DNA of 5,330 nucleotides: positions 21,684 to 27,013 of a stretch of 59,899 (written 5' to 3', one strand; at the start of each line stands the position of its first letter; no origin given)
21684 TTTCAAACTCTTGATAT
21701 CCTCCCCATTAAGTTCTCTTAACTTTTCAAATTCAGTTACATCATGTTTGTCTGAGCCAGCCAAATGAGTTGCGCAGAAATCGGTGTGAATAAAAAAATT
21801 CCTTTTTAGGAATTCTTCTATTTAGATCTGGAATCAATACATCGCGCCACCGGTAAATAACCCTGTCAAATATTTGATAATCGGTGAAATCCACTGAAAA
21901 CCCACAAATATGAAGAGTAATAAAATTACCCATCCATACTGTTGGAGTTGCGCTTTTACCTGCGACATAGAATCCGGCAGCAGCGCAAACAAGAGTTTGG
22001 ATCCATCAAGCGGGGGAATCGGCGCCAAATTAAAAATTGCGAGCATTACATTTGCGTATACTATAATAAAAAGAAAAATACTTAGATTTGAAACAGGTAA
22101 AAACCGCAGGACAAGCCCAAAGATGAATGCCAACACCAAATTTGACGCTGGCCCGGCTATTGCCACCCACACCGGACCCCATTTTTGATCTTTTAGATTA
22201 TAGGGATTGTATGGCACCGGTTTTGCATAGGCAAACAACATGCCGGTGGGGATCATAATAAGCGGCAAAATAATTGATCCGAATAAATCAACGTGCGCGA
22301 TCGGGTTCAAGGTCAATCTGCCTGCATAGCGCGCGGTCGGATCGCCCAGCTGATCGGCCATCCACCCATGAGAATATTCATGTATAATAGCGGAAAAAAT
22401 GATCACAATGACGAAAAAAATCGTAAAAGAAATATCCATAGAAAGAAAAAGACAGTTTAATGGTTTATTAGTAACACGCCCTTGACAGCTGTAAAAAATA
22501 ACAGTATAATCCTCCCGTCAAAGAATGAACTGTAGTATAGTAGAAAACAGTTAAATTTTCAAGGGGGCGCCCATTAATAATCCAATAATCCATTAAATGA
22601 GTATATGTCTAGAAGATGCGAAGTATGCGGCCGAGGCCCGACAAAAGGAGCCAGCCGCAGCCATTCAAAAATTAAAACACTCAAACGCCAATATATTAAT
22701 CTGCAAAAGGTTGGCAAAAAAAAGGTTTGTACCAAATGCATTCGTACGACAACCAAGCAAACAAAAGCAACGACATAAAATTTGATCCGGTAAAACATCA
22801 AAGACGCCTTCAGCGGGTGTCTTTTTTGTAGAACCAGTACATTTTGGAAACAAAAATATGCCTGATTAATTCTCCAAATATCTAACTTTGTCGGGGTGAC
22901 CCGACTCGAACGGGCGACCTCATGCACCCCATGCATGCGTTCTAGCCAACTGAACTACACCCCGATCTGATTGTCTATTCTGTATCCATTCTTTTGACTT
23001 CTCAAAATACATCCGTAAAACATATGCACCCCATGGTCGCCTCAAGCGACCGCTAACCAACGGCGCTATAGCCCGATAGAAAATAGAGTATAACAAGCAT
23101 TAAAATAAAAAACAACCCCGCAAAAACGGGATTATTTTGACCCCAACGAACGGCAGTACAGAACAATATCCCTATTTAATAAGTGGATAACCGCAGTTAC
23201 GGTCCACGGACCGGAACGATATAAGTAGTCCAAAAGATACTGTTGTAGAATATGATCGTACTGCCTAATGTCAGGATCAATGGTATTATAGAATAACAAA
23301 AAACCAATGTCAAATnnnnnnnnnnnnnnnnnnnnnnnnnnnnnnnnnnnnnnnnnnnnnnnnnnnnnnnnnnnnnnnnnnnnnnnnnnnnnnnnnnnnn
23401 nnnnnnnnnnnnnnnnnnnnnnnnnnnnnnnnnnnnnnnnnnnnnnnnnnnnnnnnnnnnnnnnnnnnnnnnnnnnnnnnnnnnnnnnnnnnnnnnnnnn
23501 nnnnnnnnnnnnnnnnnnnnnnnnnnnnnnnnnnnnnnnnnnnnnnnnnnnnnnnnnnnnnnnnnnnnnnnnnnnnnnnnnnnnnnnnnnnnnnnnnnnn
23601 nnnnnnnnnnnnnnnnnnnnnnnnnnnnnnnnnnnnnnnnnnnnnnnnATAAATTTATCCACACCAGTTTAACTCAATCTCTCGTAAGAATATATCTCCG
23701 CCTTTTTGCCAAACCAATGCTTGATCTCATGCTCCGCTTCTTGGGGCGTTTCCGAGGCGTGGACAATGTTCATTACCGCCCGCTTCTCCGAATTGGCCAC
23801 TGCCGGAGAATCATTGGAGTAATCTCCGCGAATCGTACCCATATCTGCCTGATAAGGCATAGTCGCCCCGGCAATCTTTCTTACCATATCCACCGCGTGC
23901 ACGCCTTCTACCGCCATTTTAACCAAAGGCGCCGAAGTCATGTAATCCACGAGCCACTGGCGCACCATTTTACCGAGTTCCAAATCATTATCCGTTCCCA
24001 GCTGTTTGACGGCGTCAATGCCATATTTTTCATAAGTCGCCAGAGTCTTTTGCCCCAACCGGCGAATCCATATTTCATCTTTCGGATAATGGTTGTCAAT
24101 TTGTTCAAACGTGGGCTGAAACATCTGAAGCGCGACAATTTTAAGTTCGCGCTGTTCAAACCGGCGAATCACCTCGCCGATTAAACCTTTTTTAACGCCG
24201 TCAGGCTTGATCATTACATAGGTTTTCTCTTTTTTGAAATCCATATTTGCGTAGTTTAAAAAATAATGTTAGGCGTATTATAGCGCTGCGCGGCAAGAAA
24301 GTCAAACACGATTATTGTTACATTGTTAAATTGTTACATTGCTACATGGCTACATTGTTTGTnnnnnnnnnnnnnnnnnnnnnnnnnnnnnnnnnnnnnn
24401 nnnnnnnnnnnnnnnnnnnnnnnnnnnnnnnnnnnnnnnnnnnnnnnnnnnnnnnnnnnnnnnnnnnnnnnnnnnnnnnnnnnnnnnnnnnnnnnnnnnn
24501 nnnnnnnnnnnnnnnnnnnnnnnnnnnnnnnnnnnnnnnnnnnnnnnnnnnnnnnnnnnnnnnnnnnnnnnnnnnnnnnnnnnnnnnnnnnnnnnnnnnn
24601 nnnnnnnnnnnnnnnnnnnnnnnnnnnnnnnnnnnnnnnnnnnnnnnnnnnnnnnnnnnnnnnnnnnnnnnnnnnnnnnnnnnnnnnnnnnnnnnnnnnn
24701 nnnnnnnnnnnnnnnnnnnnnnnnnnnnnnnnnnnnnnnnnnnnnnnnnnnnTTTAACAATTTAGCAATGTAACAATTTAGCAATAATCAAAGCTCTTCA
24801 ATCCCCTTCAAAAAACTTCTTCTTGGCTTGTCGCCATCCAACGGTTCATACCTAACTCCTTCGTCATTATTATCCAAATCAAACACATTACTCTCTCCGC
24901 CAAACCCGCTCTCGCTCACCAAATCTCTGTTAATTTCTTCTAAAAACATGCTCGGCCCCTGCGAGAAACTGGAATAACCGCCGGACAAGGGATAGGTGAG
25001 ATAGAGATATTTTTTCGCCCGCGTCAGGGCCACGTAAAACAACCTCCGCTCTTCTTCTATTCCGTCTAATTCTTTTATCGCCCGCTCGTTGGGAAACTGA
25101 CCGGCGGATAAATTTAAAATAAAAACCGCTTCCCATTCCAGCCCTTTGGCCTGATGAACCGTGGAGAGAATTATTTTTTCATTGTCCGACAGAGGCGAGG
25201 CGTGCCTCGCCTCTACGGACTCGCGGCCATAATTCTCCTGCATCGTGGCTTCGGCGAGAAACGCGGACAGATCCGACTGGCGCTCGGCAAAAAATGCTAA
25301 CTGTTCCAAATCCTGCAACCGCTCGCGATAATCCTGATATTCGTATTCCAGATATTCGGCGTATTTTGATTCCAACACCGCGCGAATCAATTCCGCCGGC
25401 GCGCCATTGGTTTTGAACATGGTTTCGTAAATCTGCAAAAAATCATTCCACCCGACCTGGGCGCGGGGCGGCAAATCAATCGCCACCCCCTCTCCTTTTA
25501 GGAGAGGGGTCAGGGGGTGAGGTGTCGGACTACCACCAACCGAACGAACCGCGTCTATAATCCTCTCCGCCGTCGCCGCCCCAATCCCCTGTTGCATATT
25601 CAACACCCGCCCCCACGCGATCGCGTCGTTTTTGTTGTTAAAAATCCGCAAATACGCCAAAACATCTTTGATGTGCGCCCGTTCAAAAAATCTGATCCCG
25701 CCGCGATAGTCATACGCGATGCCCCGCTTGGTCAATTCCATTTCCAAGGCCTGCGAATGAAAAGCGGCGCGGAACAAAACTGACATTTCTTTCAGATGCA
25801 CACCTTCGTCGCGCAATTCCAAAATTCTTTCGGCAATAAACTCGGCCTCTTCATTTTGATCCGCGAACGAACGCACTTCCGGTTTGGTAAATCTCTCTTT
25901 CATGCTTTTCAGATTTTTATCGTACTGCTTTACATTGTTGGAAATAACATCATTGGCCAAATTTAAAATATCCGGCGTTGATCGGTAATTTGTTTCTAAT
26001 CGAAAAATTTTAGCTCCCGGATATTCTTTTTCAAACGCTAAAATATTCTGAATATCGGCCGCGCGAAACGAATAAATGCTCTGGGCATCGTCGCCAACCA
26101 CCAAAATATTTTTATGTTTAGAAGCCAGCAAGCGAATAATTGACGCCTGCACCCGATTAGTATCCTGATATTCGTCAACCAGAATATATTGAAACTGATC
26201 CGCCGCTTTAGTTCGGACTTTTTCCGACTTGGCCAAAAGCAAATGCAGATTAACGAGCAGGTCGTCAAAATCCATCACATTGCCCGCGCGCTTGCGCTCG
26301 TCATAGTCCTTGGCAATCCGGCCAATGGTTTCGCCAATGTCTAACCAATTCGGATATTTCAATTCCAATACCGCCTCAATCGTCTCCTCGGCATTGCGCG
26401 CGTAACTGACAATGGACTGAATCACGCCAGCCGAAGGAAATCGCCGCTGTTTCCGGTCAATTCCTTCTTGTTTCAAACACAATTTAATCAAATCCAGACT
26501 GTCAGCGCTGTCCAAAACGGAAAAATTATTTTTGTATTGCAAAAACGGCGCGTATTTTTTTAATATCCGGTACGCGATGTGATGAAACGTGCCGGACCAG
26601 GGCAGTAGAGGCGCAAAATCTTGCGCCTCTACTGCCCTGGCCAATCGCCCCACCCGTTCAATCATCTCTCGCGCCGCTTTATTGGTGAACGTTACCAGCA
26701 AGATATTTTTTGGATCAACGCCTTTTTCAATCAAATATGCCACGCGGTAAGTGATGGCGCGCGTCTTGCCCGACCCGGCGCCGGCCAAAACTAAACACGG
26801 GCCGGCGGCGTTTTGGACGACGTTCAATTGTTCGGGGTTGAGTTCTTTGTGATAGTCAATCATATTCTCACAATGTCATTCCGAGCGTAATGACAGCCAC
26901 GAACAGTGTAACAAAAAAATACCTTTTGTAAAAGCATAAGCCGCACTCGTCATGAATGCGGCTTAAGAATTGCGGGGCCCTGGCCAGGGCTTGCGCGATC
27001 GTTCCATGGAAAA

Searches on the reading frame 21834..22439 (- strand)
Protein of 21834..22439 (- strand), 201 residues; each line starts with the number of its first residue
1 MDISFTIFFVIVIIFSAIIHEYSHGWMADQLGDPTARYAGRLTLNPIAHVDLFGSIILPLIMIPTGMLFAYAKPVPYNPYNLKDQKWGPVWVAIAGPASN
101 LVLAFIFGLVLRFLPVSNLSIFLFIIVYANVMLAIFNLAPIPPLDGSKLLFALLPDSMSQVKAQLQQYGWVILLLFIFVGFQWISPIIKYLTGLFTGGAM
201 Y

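Call 95: search_protein_families(library=pfam, proteins=[window:21834-22439:-], max_evalue=0.001)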
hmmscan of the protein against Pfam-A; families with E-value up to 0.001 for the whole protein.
window:21834-22439:- (201 aa): 1 family
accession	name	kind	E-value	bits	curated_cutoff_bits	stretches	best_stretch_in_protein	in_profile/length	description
PF02163.28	Peptidase_M50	-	4.3e-17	62.6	27.2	2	118-176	158-217/221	Peptidase family M50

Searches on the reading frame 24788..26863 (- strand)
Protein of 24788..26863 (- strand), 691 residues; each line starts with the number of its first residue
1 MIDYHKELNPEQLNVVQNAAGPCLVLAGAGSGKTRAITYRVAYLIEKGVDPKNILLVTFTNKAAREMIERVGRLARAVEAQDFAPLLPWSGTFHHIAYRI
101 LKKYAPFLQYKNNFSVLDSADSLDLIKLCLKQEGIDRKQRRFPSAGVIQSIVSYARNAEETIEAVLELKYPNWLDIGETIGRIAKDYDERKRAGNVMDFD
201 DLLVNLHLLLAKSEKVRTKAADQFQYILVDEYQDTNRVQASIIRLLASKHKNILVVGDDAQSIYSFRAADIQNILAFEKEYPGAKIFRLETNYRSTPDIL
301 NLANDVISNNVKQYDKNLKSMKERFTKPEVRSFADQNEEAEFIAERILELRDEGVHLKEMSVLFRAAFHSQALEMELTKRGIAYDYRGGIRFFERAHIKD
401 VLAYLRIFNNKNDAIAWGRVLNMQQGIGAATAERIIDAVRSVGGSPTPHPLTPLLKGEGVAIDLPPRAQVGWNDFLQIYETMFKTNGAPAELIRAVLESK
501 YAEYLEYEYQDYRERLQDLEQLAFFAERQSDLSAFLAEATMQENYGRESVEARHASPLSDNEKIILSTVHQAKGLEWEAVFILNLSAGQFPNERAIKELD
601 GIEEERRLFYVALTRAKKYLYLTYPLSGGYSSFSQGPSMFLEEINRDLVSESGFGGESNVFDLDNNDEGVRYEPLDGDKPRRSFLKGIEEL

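Call 53: search_solved_structures(query=window:24788-26863:-, show_alignments=1, max_evalue=1e-40)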
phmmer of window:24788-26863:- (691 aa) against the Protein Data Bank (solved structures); distinct sequences matched with E-value up to 1e-40: 9.
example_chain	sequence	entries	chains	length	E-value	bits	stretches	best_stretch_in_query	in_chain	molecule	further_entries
1pjr_A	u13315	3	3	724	8.7e-105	354.5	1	7-649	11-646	PCRA | ATP-DEPENDENT HELICASE PCRA | HELICASE PCRA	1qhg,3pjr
4c2u_A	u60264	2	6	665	2e-103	350.1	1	6-644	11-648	DNA HELICASE II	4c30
4c2t_A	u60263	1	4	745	2.9e-103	349.5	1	6-644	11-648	DNA HELICASE II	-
3lfu_A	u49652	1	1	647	4.1e-91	309.4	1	7-651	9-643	DNA helicase II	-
2is1_A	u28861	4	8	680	5.9e-91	308.9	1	7-651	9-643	DNA helicase II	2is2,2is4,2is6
9dci_A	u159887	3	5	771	8.4e-88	298.4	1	8-649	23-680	ATP-dependent DNA helicase UvrD1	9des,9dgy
2pjr_A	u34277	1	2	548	2.2e-87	297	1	7-521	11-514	PROTEIN (HELICASE PCRA)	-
1uaa_A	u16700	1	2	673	9.8e-85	288.3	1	7-647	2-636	PROTEIN (ATP-DEPENDENT DNA HELICASE REP.)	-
1qhh_B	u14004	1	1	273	2.4e-54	187.9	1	180-436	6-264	PROTEIN (PCRA (SUBUNIT))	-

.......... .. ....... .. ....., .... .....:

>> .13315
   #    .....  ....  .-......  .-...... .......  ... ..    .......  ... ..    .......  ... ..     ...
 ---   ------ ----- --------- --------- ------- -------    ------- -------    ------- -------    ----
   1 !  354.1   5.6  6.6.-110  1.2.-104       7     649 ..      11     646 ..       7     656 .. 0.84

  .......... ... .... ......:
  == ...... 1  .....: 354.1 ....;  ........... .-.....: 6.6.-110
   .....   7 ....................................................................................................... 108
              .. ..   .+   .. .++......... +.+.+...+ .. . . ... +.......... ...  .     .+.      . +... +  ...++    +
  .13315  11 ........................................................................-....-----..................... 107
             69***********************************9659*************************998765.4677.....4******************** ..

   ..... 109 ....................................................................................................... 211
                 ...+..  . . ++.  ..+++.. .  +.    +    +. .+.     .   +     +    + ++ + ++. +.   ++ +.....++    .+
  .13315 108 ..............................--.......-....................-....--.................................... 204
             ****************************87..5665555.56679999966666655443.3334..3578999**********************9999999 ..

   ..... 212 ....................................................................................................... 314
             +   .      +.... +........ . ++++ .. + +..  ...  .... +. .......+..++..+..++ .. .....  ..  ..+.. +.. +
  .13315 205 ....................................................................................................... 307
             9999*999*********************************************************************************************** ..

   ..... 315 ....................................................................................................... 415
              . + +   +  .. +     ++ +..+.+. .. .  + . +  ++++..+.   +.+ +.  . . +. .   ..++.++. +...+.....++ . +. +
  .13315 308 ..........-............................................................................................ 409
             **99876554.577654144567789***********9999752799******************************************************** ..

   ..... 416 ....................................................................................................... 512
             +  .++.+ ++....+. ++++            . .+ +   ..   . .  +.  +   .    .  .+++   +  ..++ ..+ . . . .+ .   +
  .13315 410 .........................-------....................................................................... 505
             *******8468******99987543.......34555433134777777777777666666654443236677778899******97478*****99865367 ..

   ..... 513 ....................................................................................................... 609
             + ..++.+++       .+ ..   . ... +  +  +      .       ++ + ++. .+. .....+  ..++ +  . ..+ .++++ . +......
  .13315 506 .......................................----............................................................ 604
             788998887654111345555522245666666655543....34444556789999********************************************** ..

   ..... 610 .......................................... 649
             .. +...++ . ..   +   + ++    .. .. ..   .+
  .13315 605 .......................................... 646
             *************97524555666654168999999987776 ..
